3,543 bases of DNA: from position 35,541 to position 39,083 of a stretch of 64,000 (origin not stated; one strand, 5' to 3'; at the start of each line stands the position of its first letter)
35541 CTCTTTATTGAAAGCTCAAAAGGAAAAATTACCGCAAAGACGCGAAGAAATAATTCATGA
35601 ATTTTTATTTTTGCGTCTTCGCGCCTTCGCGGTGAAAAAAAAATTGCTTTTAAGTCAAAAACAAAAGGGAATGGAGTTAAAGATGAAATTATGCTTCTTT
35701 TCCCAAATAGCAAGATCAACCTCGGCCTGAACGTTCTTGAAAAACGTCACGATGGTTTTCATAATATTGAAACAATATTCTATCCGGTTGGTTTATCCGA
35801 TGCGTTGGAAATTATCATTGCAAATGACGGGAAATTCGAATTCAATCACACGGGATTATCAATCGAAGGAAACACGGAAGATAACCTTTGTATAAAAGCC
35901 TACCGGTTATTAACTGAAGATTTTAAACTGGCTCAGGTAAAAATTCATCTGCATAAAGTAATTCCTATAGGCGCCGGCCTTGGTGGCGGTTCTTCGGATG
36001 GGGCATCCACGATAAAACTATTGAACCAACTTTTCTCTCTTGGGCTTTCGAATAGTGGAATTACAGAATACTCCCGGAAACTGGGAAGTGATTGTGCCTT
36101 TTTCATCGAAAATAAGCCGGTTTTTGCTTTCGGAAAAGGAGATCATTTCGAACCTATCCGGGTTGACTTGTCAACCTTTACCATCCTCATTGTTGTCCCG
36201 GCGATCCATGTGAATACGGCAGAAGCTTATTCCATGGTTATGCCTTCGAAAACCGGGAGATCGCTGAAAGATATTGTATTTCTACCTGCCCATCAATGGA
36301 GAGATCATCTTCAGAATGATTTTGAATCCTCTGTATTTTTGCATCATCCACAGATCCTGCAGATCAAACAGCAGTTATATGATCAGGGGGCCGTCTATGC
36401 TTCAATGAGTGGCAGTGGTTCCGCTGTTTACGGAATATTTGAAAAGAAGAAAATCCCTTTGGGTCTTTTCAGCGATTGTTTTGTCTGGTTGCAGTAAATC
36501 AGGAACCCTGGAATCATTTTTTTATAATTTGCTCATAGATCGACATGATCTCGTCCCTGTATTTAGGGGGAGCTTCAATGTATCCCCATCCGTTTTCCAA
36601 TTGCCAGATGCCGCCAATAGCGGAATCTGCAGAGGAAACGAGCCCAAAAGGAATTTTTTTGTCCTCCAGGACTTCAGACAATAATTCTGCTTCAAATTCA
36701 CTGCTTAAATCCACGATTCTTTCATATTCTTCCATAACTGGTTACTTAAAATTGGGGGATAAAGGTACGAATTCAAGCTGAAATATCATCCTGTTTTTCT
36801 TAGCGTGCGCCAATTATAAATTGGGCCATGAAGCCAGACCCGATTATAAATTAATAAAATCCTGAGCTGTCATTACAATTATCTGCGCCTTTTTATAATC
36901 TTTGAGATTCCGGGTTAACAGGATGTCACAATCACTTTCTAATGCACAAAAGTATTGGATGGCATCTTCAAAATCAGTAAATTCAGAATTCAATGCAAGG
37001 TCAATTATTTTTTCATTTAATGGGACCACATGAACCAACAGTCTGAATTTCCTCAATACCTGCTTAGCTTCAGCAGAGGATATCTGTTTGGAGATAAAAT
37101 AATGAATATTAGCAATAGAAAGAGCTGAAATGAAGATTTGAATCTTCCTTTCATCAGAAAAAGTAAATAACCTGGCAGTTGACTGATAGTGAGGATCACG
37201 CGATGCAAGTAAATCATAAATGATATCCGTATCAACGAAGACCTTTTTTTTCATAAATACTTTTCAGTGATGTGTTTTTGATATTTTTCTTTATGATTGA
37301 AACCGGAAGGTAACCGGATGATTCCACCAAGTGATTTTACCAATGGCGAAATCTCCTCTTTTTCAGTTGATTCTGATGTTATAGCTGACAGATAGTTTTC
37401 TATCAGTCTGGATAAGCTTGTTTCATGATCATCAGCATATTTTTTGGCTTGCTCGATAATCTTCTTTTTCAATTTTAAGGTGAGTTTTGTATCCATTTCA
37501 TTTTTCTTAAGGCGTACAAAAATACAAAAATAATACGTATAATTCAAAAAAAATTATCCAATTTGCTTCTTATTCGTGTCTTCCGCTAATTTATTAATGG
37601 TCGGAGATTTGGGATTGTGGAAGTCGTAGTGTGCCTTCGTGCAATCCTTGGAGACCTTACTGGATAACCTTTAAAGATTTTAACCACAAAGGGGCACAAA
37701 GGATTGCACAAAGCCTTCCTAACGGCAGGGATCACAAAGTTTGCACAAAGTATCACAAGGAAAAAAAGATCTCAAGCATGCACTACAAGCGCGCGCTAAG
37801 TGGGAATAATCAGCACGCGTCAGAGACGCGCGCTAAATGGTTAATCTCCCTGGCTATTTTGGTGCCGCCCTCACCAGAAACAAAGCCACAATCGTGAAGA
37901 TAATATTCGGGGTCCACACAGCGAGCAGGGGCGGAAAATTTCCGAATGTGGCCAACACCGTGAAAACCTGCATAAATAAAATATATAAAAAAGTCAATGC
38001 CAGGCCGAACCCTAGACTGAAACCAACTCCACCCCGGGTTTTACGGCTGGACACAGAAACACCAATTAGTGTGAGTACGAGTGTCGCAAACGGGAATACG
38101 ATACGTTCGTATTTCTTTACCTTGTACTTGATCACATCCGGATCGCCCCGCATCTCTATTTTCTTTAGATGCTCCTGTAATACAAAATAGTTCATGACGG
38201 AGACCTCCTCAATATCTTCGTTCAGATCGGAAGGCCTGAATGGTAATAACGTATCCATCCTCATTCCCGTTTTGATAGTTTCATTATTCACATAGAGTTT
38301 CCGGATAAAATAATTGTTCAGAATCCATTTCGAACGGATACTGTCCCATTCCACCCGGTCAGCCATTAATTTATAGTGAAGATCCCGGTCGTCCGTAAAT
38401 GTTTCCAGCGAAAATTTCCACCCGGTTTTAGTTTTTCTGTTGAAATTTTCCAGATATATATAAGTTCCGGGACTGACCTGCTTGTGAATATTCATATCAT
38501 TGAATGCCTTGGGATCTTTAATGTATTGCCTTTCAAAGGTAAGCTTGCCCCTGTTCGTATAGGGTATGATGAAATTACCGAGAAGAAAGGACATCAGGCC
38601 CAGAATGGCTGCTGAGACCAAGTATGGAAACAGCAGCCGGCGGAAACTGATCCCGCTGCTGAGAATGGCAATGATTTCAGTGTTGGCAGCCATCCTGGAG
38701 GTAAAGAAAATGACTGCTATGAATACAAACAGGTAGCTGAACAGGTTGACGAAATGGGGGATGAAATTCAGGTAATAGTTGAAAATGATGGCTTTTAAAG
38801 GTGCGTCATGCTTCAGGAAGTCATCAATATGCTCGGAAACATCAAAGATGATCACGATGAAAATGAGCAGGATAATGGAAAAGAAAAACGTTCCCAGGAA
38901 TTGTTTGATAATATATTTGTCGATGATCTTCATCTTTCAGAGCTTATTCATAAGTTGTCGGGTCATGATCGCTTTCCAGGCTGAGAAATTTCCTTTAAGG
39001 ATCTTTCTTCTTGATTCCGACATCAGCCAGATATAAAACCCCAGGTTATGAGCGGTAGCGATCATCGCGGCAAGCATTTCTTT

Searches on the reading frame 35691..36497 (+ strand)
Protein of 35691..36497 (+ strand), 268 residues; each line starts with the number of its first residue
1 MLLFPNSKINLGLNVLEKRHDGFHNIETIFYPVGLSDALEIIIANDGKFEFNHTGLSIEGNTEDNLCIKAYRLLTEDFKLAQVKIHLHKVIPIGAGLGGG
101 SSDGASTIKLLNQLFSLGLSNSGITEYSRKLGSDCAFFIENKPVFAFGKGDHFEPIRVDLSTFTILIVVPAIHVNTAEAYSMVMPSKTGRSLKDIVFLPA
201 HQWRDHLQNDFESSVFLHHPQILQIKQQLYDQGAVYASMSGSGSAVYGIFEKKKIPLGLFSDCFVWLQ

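Call 66: search_protein_families(library=pfam, proteins=[window:35691-36497:+], max_evalue=0.00001)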
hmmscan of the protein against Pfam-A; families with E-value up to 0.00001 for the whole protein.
window:35691-36497:+ (268 aa): 2 families
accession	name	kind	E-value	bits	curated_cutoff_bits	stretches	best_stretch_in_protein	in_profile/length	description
PF00288.32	GHMP_kinases_N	-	1.1e-13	51.6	22.3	1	65-139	1-84/87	GHMP kinases N terminal domain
PF08544.19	GHMP_kinases_C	-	5e-08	33.7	21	1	208-253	18-69/85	GHMP kinases C terminal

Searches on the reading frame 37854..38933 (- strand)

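Call 66: search_protein_families(library=pfam, proteins=[window:37854-38933:-], max_evalue=0.00001)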
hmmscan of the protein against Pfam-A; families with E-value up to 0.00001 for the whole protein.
window:37854-38933:- (359 aa): 1 family
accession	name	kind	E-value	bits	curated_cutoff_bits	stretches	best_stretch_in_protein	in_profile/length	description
PF03739.19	LptF_LptG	-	6.1e-72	243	27.9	1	6-355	1-352/353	Lipopolysaccharide export system permease LptF/LptG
